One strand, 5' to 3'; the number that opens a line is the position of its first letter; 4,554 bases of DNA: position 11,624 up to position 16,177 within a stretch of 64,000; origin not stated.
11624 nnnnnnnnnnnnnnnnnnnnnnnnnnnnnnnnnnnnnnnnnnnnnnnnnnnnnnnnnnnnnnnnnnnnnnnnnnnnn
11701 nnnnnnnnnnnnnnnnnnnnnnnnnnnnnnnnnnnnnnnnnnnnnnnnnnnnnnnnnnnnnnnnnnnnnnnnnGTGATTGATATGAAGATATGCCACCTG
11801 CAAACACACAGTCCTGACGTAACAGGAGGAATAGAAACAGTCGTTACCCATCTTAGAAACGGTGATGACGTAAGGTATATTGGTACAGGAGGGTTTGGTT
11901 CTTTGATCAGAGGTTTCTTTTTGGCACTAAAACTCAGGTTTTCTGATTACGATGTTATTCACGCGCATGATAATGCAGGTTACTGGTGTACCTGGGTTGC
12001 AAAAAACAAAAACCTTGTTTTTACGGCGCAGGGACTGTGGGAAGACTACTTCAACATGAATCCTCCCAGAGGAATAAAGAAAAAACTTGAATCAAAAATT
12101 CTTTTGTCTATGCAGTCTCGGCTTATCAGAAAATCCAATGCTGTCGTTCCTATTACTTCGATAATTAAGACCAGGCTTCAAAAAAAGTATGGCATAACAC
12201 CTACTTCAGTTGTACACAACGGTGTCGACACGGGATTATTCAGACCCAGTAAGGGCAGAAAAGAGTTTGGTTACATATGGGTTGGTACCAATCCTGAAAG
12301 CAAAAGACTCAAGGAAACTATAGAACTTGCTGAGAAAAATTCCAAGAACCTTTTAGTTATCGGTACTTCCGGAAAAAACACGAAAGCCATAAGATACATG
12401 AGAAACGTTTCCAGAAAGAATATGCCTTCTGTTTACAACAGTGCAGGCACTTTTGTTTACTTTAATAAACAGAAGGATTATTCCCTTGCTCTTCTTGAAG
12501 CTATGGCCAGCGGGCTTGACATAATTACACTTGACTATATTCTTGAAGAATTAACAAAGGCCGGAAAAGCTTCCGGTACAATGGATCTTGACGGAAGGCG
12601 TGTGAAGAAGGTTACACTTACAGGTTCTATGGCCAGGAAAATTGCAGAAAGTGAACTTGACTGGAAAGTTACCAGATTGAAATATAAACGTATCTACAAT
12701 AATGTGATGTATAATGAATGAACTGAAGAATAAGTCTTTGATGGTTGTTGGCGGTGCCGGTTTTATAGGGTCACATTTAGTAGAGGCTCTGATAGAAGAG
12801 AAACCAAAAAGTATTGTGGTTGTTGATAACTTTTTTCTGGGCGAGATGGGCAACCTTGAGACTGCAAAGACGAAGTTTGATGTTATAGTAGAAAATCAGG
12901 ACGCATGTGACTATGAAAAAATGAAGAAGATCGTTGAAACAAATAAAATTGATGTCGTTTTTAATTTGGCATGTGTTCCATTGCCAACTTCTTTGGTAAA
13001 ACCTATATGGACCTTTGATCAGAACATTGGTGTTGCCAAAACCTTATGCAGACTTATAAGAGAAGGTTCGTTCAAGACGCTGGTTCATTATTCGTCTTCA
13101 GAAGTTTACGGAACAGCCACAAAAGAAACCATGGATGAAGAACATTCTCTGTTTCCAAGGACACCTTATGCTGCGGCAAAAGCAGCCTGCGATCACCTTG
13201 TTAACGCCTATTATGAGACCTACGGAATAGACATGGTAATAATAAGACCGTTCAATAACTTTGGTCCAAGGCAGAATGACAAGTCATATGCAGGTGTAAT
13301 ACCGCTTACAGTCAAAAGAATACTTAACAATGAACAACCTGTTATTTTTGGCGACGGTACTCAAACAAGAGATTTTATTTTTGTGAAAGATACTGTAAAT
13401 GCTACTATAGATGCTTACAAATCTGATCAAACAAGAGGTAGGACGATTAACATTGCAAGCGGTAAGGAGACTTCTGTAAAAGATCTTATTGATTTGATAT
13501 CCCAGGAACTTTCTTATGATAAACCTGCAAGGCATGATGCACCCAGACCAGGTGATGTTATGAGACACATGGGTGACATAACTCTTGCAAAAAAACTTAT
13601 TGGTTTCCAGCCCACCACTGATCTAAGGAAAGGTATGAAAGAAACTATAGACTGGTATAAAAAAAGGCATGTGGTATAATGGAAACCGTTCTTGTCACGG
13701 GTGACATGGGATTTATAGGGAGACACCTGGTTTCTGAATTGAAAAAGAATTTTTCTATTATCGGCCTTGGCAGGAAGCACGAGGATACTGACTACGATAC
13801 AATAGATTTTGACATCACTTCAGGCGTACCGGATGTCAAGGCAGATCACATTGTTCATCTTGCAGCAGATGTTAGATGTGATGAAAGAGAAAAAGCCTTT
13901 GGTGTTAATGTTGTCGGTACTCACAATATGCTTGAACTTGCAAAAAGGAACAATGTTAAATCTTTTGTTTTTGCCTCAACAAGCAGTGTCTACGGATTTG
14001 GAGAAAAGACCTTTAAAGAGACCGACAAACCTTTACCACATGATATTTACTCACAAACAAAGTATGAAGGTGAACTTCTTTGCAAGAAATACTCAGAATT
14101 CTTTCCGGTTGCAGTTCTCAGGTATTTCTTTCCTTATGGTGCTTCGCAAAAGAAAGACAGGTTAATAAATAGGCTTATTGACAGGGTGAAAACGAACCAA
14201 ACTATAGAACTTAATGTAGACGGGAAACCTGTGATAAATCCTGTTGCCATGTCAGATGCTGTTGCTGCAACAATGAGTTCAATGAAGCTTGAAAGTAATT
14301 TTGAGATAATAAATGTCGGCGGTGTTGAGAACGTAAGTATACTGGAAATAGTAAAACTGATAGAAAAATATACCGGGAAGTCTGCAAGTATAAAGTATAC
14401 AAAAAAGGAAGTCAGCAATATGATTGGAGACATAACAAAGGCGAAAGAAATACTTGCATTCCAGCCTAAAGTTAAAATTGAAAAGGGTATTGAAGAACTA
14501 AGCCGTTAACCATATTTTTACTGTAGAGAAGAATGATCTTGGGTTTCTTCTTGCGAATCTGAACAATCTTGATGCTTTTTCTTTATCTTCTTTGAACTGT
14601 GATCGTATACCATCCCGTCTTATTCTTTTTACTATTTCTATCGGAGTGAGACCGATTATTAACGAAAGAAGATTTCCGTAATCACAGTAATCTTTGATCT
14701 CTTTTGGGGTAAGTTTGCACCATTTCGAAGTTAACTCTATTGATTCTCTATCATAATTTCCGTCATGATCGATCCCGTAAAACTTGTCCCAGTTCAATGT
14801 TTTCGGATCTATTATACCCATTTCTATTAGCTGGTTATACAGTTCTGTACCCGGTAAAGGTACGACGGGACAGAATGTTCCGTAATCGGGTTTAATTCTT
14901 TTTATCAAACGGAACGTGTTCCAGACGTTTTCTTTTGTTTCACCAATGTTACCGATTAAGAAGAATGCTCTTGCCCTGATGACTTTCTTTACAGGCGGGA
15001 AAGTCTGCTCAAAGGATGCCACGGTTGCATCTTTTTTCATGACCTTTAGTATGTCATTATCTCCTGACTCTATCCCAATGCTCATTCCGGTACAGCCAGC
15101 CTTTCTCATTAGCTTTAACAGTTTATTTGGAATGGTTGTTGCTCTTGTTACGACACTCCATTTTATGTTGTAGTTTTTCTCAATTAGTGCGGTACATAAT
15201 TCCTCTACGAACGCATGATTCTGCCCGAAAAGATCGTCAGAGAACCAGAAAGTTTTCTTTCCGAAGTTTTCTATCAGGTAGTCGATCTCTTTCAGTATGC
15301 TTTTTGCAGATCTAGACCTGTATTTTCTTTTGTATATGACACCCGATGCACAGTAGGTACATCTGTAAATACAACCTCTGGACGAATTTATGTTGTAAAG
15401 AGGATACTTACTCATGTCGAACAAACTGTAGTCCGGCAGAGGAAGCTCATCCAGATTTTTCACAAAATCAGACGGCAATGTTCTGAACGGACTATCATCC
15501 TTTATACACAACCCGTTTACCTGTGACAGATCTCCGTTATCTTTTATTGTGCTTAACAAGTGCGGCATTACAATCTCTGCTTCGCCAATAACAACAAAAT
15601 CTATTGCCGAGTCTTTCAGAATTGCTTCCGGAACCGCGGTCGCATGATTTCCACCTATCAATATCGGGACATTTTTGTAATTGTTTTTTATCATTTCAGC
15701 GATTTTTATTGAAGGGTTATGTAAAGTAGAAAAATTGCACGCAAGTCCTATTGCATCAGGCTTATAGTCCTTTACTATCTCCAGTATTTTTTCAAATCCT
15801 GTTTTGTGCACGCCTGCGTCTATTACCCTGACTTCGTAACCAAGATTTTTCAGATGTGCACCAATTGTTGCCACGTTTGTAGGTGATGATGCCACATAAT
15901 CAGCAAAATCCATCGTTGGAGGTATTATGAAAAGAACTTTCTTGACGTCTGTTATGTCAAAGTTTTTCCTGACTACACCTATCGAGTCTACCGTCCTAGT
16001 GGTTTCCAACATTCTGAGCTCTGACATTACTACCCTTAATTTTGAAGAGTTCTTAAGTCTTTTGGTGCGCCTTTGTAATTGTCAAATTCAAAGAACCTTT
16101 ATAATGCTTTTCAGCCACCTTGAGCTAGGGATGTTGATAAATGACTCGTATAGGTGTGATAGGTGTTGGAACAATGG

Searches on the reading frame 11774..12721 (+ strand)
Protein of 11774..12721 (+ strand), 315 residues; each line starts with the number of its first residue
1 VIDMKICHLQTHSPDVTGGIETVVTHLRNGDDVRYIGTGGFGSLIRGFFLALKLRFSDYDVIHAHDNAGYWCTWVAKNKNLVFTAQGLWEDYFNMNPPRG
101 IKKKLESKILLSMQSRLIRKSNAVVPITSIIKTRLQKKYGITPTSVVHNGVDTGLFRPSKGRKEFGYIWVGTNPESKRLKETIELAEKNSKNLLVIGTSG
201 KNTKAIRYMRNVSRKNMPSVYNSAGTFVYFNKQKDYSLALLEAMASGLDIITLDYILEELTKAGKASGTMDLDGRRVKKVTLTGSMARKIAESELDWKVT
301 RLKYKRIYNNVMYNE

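Call 3: search_protein_families(library=pfam, proteins=[window:11774-12721:+])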
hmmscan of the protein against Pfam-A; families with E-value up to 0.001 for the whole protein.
window:11774-12721:+ (315 aa): 4 families
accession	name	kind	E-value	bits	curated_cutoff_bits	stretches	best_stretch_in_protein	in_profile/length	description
PF13439.12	Glyco_transf_4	-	2.4e-14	54.1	28.5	1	46-153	60-168/170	Glycosyltransferase Family 4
PF13692.12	Glyco_trans_1_4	-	4e-05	24.3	27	1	203-265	58-119/142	Glycosyl transferases group 1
PF13579.12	Glyco_trans_4_4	-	6.8e-05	23.7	29.7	1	45-150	60-158/158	Glycosyl transferase 4-like domain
PF00534.26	Glycos_transf_1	-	0.00025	21.1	26.4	0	202-254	71-123/172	Glycosyl transferases group 1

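Call 4: search_protein_families(library=ncbifam, proteins=[window:11774-12721:+])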
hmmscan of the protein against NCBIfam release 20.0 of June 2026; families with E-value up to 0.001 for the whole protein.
window:11774-12721:+ (315 aa): 4 families
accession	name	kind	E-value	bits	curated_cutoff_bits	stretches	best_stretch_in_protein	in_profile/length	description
TIGR04047.1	MSMEG_0565_glyc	hypoth_equivalog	4e-12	45.9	259.85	2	207-263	260-318/373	MSMEG_0565 family glycosyltransferase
NF053787.1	GlcN_PG_synth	equivalog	1.5e-05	24.1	480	1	115-260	138-299/361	N-acetylglucosaminyl phosphatidylglycerol synthase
TIGR03088.1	stp2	hypoth_equivalog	2.1e-05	23.8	409.05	0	213-254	262-303/374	TIGR03088 family PEP-CTERM/XrtA system glycosyltransferase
TIGR02918.1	TIGR02918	equivalog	0.00077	18.3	574.6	1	202-255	371-424/500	accessory Sec system glycosyltransferase GtfA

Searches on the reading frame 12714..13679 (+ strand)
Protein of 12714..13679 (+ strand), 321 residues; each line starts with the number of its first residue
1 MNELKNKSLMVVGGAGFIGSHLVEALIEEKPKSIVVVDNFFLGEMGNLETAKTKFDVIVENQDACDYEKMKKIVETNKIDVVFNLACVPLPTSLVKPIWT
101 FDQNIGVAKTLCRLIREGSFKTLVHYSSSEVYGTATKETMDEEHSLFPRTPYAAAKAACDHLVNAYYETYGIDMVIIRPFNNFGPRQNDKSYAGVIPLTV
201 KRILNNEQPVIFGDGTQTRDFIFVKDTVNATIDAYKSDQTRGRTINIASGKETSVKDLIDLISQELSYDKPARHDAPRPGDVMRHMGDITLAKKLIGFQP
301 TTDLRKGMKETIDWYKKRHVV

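Call 3: search_protein_families(library=pfam, proteins=[window:12714-13679:+])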
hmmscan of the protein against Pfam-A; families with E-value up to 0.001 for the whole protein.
window:12714-13679:+ (321 aa): 7 families
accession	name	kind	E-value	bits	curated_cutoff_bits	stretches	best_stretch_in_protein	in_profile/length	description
PF16363.11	GDP_Man_Dehyd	-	1.9e-58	199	27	1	10-311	1-332/332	GDP-mannose 4,6 dehydratase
PF01370.27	Epimerase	-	1.8e-52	178.6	20.9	1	10-248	2-240/240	NAD dependent epimerase/dehydratase family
PF01073.25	3Beta_HSD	-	1.5e-14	54.1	22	1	10-237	1-231/280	3-beta hydroxysteroid dehydrogenase/isomerase family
PF02719.21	Polysacc_synt_2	-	4e-11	43.1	20.2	1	9-263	1-244/293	Polysaccharide biosynthesis protein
PF07993.18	NAD_binding_4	-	3.5e-08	33.4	20.1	0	76-180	86-205/258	Male sterility protein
PF04321.23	RmlD_sub_bind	-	6.4e-06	25.9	27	1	9-170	3-143/287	RmlD substrate binding domain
PF13460.12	NAD_binding_10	-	9.5e-05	22.8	27.2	1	13-179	1-143/184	NAD(P)H-binding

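Call 4: search_protein_families(library=ncbifam, proteins=[window:12714-13679:+])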
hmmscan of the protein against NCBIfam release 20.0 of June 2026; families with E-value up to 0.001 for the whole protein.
window:12714-13679:+ (321 aa): 27 families (the best 25 are shown)
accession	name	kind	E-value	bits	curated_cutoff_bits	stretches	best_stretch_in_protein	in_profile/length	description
TIGR01181.1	dTDP_gluc_dehyt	equivalog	9.5e-61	205.6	365.1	1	9-318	2-314/321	dTDP-glucose 4,6-dehydratase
TIGR04180.1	EDH_00030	hypoth_equivalog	1e-58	198.8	475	1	10-302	2-296/297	NAD-dependent 4,6-dehydratase LegB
TIGR01179.1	galE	equivalog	2e-45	155.1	262.3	1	9-318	2-328/332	UDP-glucose 4-epimerase GalE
NF007582.0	PRK10217.1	equivalog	8.4e-35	120.5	698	1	7-316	2-332/355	dTDP-glucose 4,6-dehydratase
NF011728.1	PRK15181.1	equivalog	1.4e-33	116.4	760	1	5-319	14-341/348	Vi polysaccharide biosynthesis UDP-N-acetylglucosaminuronic acid C-4 epimerase TviC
NF007490.0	PRK10084.1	subfamily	1.9e-33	115.9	649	1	9-317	3-336/361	dTDP-glucose 4,6-dehydratase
TIGR02197.1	heptose_epim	equivalog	3.3e-32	111.9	274.6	1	10-317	2-315/316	ADP-glyceromanno-heptose 6-epimerase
NF047922.1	GDPFucSynFcl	equivalog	7.7e-26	91.3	500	1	68-317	43-303/308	GDP-L-fucose synthase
NF008872.0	PRK11908.1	equivalog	4.4e-22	78.6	294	1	7-264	2-269/349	bifunctional UDP-4-keto-pentose/UDP-xylose synthase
NF005998.1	PRK08125.1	equivalog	5.6e-21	74.6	777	1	5-315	314-649/649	bifunctional UDP-4-amino-4-deoxy-L-arabinose formyltransferase/UDP-glucuronic acid oxidase ArnA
NF007956.0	PRK10675.1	subfamily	7.2e-20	71.4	394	1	9-317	3-331/338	UDP-glucose 4-epimerase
TIGR01472.1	gmd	equivalog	2.2e-18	66.6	415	1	57-262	56-264/342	GDP-mannose 4,6-dehydratase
NF008360.0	PRK11150.1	equivalog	1e-17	64.3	452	1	9-261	2-249/310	ADP-glyceromanno-heptose 6-epimerase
TIGR02622.1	CDP_4_6_dhtase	equivalog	8.9e-16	57.9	278.45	1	5-317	3-332/352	CDP-glucose 4,6-dehydratase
NF043036.1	ErythonDh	equivalog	2.5e-14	53.2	325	1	9-178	3-175/321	D-erythronate dehydrogenase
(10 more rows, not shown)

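Call 39: search_solved_structures(query=window:12714-13679:+, max_evalue=1e-30)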
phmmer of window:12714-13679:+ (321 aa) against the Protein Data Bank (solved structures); distinct sequences matched with E-value up to 1e-30: 19.
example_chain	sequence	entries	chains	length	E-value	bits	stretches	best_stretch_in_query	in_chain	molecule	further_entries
6dnt_A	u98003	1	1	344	3e-59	204.1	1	4-315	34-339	NAD-dependent epimerase/dehydratase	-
7ys8_A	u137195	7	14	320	4.4e-47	164.2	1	10-320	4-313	UDP-glucose 4-epimerase | UDP-glucose 4-epimerase along with EC 5.1.3.2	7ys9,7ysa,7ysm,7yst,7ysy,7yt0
4zrm_A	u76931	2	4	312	5.6e-45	157.3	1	8-317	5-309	UDP-glucose 4-epimerase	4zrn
6wjb_A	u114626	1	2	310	3.4e-41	144.9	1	8-305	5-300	NAD-dependent epimerase/dehydratase family protein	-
6wj9_A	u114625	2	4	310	3.2e-40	141.6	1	8-305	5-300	NAD-dependent epimerase/dehydratase family protein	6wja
8du1_A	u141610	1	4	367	1.9e-38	135.8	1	7-316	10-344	dTDP-glucose 4,6-dehydratase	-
6zl6_A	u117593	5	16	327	2e-38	135.8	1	9-317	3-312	Epimerase domain-containing protein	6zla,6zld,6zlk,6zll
6zlj_A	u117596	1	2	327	7.1e-38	134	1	9-317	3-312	Epimerase domain-containing protein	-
10ke_A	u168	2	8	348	1.7e-36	129.4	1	9-316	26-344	Capsular polysaccharide biosynthesis protein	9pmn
6bwl_A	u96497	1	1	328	6.6e-36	127.5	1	9-317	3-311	Pal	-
8vr2_A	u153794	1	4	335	1.8e-34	122.8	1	2-316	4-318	NAD-dependent epimerase/dehydratase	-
6bi4_A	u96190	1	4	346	4.6e-34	121.4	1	8-318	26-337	dTDP-glucose 4,6-dehydratase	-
2hun_A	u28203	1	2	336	6.5e-34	120.9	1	7-318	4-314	336aa long hypothetical dTDP-glucose 4,6-dehydratase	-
3ru7_A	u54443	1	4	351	6.4e-33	117.7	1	7-316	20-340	WbgU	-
3ru9_A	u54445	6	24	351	6.8e-33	117.6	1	7-316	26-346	WbgU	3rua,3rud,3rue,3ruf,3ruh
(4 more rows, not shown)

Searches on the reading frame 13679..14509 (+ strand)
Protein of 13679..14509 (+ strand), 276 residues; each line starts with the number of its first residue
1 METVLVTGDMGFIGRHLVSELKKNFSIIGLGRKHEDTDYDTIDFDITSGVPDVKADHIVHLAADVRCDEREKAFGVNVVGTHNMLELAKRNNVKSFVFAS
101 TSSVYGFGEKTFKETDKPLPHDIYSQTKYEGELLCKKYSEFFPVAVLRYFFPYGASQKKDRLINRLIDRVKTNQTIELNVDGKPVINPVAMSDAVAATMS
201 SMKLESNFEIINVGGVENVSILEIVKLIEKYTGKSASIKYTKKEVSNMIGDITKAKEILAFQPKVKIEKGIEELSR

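Call 3: search_protein_families(library=pfam, proteins=[window:13679-14509:+])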
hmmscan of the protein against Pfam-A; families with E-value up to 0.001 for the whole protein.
window:13679-14509:+ (276 aa): 6 families
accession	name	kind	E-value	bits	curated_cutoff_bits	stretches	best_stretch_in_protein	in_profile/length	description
PF01370.27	Epimerase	-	9.7e-33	114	20.9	1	4-214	1-240/240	NAD dependent epimerase/dehydratase family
PF16363.11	GDP_Man_Dehyd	-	1.5e-26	94.1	27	1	49-273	70-331/332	GDP-mannose 4,6 dehydratase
PF04321.23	RmlD_sub_bind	-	1.6e-19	70.5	27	1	3-233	2-232/287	RmlD substrate binding domain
PF07993.18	NAD_binding_4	-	8.8e-17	61.5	20.1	1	54-149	88-204/258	Male sterility protein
PF01073.25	3Beta_HSD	-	4.2e-11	42.8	22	1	55-139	67-161/280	3-beta hydroxysteroid dehydrogenase/isomerase family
PF02719.21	Polysacc_synt_2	-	0.00033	20.4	20.2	0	52-101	75-128/293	Polysaccharide biosynthesis protein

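Call 4: search_protein_families(library=ncbifam, proteins=[window:13679-14509:+])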
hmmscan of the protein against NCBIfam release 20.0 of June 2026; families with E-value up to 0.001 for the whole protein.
window:13679-14509:+ (276 aa): 25 families
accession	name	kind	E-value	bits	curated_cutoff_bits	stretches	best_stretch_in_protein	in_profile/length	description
TIGR01179.1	galE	equivalog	9.3e-25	87.1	262.3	2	53-159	69-183/332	UDP-glucose 4-epimerase GalE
TIGR01181.1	dTDP_gluc_dehyt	equivalog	1.8e-23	83.1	365.1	1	50-273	69-306/321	dTDP-glucose 4,6-dehydratase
TIGR04180.1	EDH_00030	hypoth_equivalog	4.1e-21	75.3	475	1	56-265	72-296/297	NAD-dependent 4,6-dehydratase LegB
TIGR01214.1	rmlD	equivalog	2.7e-19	69.4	224.05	1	3-236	1-230/285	dTDP-4-dehydrorhamnose reductase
TIGR01746.1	Thioester-redct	subfamily_domain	4.7e-18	65.6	213.35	1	54-255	88-302/371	thioester reductase domain-containing protein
TIGR02197.1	heptose_epim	equivalog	1.5e-14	53.9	274.6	1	4-272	1-307/316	ADP-glyceromanno-heptose 6-epimerase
NF042423.1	oxyalk_red_Shew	equivalog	2e-11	43.6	580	1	2-174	9-194/331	2-alkyl-3-oxoalkanoate reductase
NF011728.1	PRK15181.1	equivalog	2.3e-11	43.3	760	1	75-272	115-331/348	Vi polysaccharide biosynthesis UDP-N-acetylglucosaminuronic acid C-4 epimerase TviC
TIGR02622.1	CDP_4_6_dhtase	equivalog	3e-11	43.1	278.45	1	46-272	69-324/352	CDP-glucose 4,6-dehydratase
TIGR03466.1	HpnA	hypoth_equivalog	6.7e-11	41.6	367.65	1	3-250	2-264/327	hopanoid-associated sugar epimerase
NF007956.0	PRK10675.1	subfamily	2.3e-10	40.1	394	1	73-157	96-185/338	UDP-glucose 4-epimerase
NF047922.1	GDPFucSynFcl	equivalog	3e-10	40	500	1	163-273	183-296/308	GDP-L-fucose synthase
NF042422.1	oxyalk_red_OleD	equivalog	1.9e-09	37.3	580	1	4-202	3-215/329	2-alkyl-3-oxoalkanoate reductase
NF043036.1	ErythonDh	equivalog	2e-09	37.1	325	1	48-139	68-164/321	D-erythronate dehydrogenase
NF005539.0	PRK07201.1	equivalog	3.7e-09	35.9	549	1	54-140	77-166/657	SDR family oxidoreductase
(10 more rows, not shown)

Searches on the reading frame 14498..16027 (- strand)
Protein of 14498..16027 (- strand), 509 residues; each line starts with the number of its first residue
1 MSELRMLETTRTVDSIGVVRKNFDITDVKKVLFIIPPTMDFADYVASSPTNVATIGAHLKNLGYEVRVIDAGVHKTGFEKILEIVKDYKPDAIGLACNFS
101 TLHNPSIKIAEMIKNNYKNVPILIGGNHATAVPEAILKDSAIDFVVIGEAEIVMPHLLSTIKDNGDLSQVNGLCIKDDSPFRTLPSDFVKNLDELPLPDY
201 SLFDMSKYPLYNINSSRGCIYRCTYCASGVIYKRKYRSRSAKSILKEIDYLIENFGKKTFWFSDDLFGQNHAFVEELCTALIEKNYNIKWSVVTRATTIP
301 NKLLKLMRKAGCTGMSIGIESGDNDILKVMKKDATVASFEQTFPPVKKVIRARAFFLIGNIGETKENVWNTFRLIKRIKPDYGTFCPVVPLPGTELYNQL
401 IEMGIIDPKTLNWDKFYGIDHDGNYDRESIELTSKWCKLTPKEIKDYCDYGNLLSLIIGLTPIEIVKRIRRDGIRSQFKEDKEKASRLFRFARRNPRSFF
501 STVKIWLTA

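Call 19: search_protein_families(library=pfam, proteins=[window:14498-16027:-], max_evalue=0.00001)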
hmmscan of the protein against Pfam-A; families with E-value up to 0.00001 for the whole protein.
window:14498-16027:- (509 aa): 2 families
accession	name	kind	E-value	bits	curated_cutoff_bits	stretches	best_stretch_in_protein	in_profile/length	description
PF04055.27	Radical_SAM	-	7.1e-23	82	29.5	1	213-375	1-166/166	Radical SAM superfamily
PF02310.24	B12-binding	-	7.4e-21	74.7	32.1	1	49-157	14-120/121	B12 binding domain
